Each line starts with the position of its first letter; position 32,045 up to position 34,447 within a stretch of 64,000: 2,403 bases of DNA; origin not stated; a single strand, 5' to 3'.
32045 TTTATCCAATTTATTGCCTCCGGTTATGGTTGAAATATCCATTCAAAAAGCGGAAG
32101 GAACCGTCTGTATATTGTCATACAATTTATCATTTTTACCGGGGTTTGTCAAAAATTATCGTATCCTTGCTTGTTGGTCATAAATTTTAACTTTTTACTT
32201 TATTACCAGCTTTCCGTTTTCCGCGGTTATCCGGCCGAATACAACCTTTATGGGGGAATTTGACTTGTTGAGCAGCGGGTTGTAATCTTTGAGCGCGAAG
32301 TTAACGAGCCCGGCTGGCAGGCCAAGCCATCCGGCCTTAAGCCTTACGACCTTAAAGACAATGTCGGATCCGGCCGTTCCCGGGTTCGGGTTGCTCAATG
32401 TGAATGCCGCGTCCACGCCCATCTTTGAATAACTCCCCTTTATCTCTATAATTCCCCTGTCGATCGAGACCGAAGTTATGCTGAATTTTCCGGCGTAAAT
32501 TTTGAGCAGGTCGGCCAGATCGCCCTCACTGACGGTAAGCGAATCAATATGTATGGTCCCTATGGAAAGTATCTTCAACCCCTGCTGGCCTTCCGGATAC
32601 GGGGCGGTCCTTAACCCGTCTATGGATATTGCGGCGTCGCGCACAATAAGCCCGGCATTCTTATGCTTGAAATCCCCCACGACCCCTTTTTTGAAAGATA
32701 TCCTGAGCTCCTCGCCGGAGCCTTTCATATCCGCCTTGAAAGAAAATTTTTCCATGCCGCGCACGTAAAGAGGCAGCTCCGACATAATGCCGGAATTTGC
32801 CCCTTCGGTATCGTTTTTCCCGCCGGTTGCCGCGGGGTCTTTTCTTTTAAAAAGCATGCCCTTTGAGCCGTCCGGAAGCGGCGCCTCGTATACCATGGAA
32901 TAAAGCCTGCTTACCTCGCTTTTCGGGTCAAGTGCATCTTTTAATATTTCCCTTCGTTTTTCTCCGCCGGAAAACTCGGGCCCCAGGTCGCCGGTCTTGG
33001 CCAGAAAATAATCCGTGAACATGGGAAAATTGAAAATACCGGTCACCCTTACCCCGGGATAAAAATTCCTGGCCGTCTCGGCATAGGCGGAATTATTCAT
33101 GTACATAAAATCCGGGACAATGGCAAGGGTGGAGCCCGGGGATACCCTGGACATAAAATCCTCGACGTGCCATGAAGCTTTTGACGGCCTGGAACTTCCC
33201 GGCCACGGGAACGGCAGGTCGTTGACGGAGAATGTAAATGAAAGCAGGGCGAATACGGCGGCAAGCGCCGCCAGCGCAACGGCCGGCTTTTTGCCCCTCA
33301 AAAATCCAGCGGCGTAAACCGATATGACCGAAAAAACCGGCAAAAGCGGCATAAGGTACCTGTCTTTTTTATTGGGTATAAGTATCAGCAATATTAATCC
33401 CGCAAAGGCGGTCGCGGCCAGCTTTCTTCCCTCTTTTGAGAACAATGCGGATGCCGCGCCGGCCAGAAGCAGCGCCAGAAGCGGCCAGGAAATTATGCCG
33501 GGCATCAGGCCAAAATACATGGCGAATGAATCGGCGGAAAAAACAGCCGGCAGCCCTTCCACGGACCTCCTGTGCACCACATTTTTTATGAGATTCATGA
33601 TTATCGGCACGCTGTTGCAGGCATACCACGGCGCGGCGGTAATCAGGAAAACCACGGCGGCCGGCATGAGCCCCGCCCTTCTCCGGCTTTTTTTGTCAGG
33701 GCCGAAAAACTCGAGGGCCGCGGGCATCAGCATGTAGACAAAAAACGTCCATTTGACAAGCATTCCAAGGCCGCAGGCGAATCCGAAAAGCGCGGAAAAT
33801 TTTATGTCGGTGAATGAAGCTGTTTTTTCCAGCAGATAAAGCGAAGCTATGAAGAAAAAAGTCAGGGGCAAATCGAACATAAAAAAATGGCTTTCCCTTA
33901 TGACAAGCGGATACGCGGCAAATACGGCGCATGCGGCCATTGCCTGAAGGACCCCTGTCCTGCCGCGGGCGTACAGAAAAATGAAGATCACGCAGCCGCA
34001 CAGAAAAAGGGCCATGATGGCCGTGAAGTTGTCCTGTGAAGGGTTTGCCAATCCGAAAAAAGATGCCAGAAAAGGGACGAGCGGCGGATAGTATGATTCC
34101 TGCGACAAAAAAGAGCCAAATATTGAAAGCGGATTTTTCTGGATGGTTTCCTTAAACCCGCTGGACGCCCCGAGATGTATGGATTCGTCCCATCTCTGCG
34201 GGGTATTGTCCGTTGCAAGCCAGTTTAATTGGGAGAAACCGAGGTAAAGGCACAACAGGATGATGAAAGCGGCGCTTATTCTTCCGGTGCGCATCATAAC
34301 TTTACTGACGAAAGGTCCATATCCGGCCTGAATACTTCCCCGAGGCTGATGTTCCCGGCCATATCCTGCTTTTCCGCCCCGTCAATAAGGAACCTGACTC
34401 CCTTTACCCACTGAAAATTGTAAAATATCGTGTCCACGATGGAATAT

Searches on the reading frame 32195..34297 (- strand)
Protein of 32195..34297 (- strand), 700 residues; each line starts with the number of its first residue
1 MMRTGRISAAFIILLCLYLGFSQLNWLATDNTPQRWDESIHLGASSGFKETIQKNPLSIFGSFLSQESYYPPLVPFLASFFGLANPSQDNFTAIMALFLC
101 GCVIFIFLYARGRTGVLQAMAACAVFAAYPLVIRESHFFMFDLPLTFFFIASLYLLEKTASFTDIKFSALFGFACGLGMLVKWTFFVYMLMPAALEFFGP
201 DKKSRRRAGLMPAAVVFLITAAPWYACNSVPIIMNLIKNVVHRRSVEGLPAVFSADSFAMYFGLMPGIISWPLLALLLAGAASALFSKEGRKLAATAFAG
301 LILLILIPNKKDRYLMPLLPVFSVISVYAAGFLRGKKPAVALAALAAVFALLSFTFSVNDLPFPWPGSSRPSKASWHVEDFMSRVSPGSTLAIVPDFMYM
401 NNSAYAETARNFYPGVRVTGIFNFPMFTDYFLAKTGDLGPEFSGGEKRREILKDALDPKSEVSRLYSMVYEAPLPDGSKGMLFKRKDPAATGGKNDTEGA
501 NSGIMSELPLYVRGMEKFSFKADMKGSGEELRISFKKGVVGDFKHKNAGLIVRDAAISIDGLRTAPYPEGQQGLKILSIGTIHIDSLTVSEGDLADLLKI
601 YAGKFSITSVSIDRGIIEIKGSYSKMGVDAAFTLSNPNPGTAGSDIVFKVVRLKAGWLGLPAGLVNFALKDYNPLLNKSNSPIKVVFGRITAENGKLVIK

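Call 92: search_protein_families(library=pfam, proteins=[window:32195-34297:-], max_evalue=0.001)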
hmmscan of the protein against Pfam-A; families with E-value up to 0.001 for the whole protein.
window:32195-34297:- (700 aa): 2 families
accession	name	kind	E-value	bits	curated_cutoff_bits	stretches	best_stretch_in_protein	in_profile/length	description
PF13231.12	PMT_2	-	2.5e-09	38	26.1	1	71-224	3-157/160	Dolichyl-phosphate-mannose-protein mannosyltransferase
PF02366.24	PMT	-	4.1e-06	27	22.7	1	95-189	89-189/245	Dolichyl-phosphate-mannose-protein mannosyltransferase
